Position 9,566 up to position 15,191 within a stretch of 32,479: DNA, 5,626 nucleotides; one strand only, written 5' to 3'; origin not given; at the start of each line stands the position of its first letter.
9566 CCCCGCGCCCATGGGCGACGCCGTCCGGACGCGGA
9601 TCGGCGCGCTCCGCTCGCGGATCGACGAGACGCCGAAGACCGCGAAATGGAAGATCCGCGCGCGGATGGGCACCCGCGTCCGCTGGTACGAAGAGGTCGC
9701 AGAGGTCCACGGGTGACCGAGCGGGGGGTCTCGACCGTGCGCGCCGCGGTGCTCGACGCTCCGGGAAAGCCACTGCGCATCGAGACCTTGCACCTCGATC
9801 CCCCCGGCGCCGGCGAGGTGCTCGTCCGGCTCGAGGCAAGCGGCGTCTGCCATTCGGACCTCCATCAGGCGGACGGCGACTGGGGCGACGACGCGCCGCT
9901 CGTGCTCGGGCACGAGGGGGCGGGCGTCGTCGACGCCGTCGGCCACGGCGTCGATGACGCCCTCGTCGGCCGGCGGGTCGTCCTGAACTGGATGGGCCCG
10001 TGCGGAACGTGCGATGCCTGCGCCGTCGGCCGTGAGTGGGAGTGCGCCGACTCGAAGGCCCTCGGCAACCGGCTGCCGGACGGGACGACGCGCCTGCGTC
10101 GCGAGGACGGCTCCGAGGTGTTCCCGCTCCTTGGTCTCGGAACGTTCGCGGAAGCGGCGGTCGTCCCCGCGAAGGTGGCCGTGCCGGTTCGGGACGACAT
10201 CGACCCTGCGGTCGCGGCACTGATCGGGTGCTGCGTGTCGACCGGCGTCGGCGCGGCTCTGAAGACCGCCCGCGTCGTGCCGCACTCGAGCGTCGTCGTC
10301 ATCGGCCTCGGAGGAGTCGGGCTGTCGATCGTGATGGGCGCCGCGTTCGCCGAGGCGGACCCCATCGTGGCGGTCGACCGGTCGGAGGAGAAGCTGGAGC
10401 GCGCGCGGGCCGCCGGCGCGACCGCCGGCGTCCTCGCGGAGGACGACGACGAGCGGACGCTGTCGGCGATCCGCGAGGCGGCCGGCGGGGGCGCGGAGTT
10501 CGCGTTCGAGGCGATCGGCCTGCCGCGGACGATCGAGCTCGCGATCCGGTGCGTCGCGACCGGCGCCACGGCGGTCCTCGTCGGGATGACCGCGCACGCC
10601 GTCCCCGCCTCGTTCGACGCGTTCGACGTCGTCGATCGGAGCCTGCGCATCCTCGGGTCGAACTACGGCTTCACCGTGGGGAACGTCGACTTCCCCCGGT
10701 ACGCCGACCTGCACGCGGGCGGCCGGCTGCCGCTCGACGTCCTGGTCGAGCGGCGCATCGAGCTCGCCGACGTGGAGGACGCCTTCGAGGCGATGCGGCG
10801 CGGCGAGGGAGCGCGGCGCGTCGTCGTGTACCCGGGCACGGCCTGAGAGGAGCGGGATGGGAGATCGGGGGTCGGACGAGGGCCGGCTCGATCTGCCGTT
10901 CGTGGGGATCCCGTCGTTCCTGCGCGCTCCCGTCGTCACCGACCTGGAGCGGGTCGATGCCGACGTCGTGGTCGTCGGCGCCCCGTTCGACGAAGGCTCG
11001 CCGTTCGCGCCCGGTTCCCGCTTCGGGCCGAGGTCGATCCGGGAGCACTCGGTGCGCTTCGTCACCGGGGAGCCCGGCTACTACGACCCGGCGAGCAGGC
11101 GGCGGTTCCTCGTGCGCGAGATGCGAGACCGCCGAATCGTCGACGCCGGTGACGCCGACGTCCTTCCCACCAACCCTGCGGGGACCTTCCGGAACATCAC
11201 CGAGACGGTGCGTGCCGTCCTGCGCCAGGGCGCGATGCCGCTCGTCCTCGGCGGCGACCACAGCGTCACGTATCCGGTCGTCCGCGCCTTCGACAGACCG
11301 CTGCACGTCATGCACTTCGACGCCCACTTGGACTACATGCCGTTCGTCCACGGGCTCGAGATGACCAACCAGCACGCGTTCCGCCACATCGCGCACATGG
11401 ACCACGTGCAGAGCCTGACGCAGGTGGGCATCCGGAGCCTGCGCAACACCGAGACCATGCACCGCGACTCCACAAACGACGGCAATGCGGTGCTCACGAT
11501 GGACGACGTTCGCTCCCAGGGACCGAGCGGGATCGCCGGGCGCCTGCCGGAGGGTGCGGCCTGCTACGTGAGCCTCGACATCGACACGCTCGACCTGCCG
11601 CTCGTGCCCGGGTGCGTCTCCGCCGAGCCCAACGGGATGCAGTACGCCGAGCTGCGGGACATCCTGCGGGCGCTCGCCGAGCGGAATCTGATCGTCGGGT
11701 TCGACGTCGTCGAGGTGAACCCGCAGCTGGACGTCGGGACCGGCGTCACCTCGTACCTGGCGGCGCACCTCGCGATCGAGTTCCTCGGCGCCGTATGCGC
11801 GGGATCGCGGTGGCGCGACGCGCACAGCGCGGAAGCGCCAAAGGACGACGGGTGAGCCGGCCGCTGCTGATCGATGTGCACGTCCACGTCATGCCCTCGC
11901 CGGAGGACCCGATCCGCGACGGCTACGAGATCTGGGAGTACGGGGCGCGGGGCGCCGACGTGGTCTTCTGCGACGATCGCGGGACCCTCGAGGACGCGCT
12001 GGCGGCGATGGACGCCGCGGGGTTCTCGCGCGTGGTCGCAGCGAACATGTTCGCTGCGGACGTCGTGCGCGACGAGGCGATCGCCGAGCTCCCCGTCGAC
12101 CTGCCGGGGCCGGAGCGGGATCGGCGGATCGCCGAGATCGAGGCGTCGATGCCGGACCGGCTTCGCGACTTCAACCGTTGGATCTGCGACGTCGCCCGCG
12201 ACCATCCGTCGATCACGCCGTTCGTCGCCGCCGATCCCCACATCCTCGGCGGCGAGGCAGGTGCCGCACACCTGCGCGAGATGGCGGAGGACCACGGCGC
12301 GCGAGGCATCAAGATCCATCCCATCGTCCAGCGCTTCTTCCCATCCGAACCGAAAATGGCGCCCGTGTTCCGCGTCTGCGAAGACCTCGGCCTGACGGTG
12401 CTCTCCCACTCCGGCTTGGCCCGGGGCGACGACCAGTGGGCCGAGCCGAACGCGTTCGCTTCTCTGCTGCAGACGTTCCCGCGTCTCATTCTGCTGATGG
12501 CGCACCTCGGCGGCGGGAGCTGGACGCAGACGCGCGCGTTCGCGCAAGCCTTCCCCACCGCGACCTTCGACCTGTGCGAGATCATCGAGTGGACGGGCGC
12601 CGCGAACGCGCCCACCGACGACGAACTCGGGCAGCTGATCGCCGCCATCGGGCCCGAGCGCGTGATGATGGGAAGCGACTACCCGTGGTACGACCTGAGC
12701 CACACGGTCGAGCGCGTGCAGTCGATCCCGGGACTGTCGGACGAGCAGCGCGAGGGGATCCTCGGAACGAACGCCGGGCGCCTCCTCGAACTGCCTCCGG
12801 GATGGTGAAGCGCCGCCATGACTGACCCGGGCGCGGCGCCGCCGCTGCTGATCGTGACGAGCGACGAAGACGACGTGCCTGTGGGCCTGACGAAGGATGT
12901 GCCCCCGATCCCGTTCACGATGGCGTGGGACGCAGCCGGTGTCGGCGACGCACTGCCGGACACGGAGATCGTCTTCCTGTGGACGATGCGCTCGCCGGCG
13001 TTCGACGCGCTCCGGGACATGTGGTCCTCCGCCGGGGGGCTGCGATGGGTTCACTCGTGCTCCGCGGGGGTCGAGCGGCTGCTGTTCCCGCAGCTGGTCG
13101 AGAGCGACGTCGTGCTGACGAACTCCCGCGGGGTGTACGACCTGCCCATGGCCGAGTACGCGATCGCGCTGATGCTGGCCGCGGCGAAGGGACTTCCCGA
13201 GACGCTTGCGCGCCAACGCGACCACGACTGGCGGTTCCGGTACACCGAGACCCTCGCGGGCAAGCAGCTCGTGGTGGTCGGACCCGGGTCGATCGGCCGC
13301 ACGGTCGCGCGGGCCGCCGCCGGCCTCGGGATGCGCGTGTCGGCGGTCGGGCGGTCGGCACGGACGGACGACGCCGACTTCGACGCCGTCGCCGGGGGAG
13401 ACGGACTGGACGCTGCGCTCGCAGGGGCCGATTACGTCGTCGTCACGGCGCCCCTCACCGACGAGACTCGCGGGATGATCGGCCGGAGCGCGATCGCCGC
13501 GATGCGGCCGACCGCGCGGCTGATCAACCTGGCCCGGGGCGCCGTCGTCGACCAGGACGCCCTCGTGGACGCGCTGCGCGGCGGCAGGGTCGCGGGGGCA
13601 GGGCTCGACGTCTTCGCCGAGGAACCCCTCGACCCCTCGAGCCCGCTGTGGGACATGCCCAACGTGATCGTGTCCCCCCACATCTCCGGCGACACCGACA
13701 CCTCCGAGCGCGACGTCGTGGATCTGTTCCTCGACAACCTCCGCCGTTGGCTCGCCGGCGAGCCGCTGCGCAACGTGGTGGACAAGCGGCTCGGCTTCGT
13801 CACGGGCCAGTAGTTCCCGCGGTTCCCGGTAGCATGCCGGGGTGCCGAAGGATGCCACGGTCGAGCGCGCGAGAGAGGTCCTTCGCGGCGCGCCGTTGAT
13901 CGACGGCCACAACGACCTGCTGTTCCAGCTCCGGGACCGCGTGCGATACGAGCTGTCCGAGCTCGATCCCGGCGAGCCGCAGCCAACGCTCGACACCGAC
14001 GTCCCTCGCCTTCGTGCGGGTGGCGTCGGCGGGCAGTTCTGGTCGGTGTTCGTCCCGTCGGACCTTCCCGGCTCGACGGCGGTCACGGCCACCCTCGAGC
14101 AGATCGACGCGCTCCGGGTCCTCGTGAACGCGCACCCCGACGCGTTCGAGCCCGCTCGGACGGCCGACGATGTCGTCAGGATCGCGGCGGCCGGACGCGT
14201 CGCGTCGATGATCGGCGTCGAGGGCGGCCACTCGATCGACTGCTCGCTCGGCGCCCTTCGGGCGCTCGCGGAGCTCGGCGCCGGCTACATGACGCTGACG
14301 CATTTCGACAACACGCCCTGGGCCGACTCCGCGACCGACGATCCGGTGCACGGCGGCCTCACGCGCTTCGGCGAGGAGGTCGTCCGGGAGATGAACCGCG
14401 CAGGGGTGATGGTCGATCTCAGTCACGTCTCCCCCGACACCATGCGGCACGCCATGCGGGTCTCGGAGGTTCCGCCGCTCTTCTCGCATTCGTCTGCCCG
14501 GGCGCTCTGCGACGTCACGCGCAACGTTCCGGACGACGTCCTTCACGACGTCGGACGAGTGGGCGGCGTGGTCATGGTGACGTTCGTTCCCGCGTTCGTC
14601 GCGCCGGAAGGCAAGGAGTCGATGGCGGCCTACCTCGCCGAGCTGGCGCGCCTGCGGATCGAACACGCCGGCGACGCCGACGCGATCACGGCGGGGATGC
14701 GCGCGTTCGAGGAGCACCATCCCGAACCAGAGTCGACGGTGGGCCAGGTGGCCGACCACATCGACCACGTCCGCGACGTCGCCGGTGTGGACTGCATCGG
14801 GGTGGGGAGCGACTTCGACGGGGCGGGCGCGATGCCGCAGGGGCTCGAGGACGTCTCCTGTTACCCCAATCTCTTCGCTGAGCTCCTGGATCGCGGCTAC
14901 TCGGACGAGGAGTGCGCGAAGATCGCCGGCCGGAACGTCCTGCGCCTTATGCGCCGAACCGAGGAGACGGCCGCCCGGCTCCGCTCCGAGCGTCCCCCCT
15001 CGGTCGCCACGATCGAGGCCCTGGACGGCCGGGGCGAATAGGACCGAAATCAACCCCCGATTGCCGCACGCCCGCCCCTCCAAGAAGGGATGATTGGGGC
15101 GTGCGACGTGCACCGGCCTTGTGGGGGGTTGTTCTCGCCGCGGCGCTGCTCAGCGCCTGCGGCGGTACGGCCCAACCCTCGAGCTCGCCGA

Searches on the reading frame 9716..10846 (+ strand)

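Call 59: search_protein_families(library=pfam, proteins=[window:9716-10846:+], max_evalue=0.001)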
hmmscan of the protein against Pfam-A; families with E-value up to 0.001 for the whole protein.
window:9716-10846:+ (376 aa): 3 families
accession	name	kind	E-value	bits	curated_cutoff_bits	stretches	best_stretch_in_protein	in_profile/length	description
PF08240.17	ADH_N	-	6.6e-27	94.2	23.5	1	31-159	1-103/104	Alcohol dehydrogenase GroES-like domain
PF00107.32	ADH_zinc_N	-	7.1e-22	78.2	31.8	1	200-327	1-121/129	Zinc-binding dehydrogenase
PF02254.24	TrkA_N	-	0.00031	21.5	23.8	1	193-251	1-57/116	TrkA-N domain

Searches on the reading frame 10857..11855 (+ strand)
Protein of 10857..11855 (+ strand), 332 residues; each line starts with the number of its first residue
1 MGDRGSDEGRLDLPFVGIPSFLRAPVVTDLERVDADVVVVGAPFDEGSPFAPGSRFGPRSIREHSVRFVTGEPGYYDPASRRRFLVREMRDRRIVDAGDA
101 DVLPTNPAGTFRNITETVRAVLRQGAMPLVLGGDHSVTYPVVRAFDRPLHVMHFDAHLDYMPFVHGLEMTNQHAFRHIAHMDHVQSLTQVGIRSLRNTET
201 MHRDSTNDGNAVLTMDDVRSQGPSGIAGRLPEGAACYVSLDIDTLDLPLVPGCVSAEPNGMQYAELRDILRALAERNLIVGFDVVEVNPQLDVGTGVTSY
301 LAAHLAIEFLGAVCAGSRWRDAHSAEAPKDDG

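Call 9: search_protein_families(library=pfam, proteins=[window:10857-11855:+], max_evalue=0.0001)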
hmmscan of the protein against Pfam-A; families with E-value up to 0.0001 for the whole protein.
window:10857-11855:+ (332 aa): 1 family
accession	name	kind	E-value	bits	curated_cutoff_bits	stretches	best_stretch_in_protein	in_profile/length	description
PF00491.26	Arginase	-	4.8e-65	220.2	22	1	35-310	1-279/280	Arginase family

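Call 32: search_protein_families(library=ncbifam, proteins=[window:10857-11855:+], max_evalue=0.00001)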
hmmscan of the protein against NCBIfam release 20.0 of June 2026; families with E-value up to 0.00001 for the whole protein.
window:10857-11855:+ (332 aa): 5 families
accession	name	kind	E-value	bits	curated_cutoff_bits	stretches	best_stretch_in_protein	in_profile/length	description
NF002564.0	PRK02190.1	subfamily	1.2e-44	152.7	302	1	15-313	15-301/307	agmatinase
TIGR01230.1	agmatinase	equivalog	1.4e-42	146.2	174.3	1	29-311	7-274/275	agmatinase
TIGR01227.1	hutG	equivalog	8.3e-36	123.8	229.15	1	31-310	31-306/307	formimidoylglutamase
TIGR01229.1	rocF_arginase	equivalog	1.6e-20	73.7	227.6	1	39-294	2-278/300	arginase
NF010347.0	PRK13775.1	equivalog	3.4e-06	26.5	381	0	112-305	113-319/331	formimidoylglutamase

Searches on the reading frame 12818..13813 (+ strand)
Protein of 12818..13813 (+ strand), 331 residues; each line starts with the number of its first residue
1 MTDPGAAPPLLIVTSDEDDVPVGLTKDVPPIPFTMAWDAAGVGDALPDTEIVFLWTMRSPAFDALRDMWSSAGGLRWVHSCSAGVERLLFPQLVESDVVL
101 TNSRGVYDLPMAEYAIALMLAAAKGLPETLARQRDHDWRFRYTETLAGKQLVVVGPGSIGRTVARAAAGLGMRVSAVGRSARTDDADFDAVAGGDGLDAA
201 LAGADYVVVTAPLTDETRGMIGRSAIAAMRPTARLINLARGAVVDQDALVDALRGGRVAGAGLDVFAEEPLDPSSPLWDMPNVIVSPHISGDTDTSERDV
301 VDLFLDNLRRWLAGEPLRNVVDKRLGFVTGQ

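Call 9: search_protein_families(library=pfam, proteins=[window:12818-13813:+], max_evalue=0.0001)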
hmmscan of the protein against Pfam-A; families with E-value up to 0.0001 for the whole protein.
window:12818-13813:+ (331 aa): 2 families
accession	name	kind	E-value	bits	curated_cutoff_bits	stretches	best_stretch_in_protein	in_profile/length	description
PF02826.25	2-Hacid_dh_C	-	1.7e-55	187.6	25.1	1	116-290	1-178/178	D-isomer specific 2-hydroxyacid dehydrogenase, NAD binding domain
PF00389.36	2-Hacid_dh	-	1.3e-07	31.8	24.6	1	42-321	33-133/134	D-isomer specific 2-hydroxyacid dehydrogenase, catalytic domain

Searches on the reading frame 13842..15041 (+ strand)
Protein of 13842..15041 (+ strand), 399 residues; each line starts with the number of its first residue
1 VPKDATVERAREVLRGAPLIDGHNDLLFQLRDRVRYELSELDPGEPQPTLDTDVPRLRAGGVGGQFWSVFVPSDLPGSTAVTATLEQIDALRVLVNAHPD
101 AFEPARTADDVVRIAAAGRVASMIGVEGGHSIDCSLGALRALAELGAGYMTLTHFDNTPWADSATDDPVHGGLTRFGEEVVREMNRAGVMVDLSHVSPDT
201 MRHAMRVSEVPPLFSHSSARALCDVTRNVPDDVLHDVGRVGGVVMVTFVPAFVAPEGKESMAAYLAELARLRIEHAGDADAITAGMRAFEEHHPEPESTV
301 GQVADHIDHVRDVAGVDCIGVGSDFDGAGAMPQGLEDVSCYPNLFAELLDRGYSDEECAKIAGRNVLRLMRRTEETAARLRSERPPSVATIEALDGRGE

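Call 9: search_protein_families(library=pfam, proteins=[window:13842-15041:+], max_evalue=0.0001)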
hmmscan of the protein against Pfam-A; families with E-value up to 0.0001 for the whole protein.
window:13842-15041:+ (399 aa): 1 family
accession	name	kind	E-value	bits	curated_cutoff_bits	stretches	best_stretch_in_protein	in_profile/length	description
PF01244.27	Peptidase_M19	-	3.4e-109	365.3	26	1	14-371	3-318/319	Membrane dipeptidase (Peptidase family M19)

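Call 32: search_protein_families(library=ncbifam, proteins=[window:13842-15041:+], max_evalue=0.00001)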
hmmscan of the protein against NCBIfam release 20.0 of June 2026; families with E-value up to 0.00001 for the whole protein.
window:13842-15041:+ (399 aa): 0 families
